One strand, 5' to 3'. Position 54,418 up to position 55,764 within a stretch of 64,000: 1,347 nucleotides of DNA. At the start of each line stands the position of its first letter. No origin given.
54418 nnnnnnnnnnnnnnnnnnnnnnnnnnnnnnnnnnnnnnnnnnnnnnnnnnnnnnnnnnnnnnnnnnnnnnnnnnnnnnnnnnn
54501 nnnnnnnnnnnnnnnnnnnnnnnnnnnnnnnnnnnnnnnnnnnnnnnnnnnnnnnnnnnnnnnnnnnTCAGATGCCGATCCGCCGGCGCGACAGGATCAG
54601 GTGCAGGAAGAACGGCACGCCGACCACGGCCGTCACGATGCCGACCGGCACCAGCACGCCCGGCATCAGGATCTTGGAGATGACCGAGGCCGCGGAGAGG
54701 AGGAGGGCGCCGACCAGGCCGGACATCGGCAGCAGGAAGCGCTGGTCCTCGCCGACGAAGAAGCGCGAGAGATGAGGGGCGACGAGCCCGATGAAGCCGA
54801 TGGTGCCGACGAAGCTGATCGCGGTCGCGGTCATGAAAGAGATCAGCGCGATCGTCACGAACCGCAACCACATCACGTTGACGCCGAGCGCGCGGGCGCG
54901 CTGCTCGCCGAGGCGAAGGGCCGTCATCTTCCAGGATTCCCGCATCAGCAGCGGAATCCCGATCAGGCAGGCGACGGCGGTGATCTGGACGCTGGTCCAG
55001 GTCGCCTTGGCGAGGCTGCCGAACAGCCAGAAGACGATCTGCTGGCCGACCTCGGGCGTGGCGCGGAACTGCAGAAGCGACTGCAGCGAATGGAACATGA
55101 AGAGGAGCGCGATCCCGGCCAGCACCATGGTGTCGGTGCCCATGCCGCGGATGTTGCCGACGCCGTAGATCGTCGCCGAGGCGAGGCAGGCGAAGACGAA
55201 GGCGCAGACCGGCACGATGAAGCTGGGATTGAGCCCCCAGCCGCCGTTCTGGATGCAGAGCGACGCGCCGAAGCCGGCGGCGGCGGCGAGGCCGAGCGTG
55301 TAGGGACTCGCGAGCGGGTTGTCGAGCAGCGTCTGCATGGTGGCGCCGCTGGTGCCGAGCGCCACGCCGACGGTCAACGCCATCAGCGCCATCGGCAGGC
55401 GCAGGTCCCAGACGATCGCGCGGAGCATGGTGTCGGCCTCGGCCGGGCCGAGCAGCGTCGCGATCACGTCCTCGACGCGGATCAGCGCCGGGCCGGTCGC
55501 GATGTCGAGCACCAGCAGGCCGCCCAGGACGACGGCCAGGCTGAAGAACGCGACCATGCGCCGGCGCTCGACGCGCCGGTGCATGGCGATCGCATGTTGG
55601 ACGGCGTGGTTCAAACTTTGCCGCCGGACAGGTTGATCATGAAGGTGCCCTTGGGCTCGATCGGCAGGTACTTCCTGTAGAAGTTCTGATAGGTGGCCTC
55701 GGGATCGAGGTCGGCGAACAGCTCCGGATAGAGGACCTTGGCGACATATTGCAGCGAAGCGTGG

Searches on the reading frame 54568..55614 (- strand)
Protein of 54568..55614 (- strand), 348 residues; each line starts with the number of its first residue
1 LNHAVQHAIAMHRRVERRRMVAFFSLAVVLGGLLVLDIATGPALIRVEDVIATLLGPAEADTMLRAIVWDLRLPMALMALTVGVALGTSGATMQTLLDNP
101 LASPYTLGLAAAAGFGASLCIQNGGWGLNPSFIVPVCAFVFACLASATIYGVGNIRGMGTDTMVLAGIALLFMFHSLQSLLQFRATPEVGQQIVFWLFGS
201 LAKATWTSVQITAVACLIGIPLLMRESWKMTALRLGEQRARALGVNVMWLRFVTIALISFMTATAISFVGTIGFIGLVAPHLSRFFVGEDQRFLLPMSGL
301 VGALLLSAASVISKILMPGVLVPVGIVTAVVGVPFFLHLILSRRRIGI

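Call 10: search_protein_families(library=ncbifam, proteins=[window:54568-55614:-], max_evalue=0.00001)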
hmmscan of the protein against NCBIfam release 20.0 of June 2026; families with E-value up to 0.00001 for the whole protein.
window:54568-55614:- (348 aa): 16 families
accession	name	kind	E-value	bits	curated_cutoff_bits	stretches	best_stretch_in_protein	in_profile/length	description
NF007081.0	PRK09535.1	equivalog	1.1e-54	186.2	461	1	63-343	86-361/366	vitamin B12 ABC transporter permease BtuC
TIGR03869.1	F420-0_ABCperm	hypoth_equivalog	5.1e-54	183.7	437.35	1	35-345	7-323/325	putative F420-0 ABC transporter permease subunit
NF003001.0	PRK03784.1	equivalog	1.6e-53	182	334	1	10-345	6-330/332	vitamin B12 ABC transporter permease BtuC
NF007867.0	PRK10577.1-3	subfamily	4.9e-53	180.5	849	1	7-344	372-706/710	Fe(3+)-hydroxamate ABC transporter permease FhuB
NF007871.0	PRK10577.2-2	equivalog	3e-52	178.1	899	1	14-341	354-674/679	Fe(3+)-hydroxamate ABC transporter permease FhuB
NF007872.0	PRK10577.2-3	equivalog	1.9e-49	168.6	727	2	18-306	13-294/676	Fe(3+)-hydroxamate ABC transporter permease FhuB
NF007299.0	PRK09777.1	equivalog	4.3e-48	164.2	406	1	23-342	6-316/318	Fe(3+) dicitrate ABC transporter permease subunit FecD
NF008407.0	PRK11228.1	equivalog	1.1e-46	159.3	396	1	45-342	32-328/330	iron-dicitrate ABC transporter permease FecC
NF007866.0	PRK10577.1-2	equivalog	2.2e-46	158.5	554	1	19-343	12-331/666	Fe(3+)-hydroxamate ABC transporter permease FhuB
NF007760.0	PRK10441.1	equivalog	2.9e-43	148.3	428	1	14-345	4-331/335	Fe(3+)-siderophore ABC transporter permease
NF007873.0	PRK10577.2-4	equivalog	4.7e-39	134.6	1012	1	33-340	336-640/646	Fe(3+)-hydroxamate ABC transporter permease FhuB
NF007759.0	PRK10440.1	equivalog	1.9e-38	132.6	422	1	15-342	4-325/330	iron-enterobactin ABC transporter permease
NF007870.0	PRK10577.2-1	equivalog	2.4e-32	112.4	1355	1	24-341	15-328/678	Fe(3+)-hydroxamate ABC transporter permease FhuB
NF007869.0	PRK10577.1-6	equivalog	1.4e-30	106.4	954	1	13-344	370-695/703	Fe(3+)-hydroxamate ABC transporter permease FhuB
NF007868.0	PRK10577.1-5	equivalog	6.9e-30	104.1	943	1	35-342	363-663/666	Fe(3+)-hydroxamate ABC transporter permease FhuB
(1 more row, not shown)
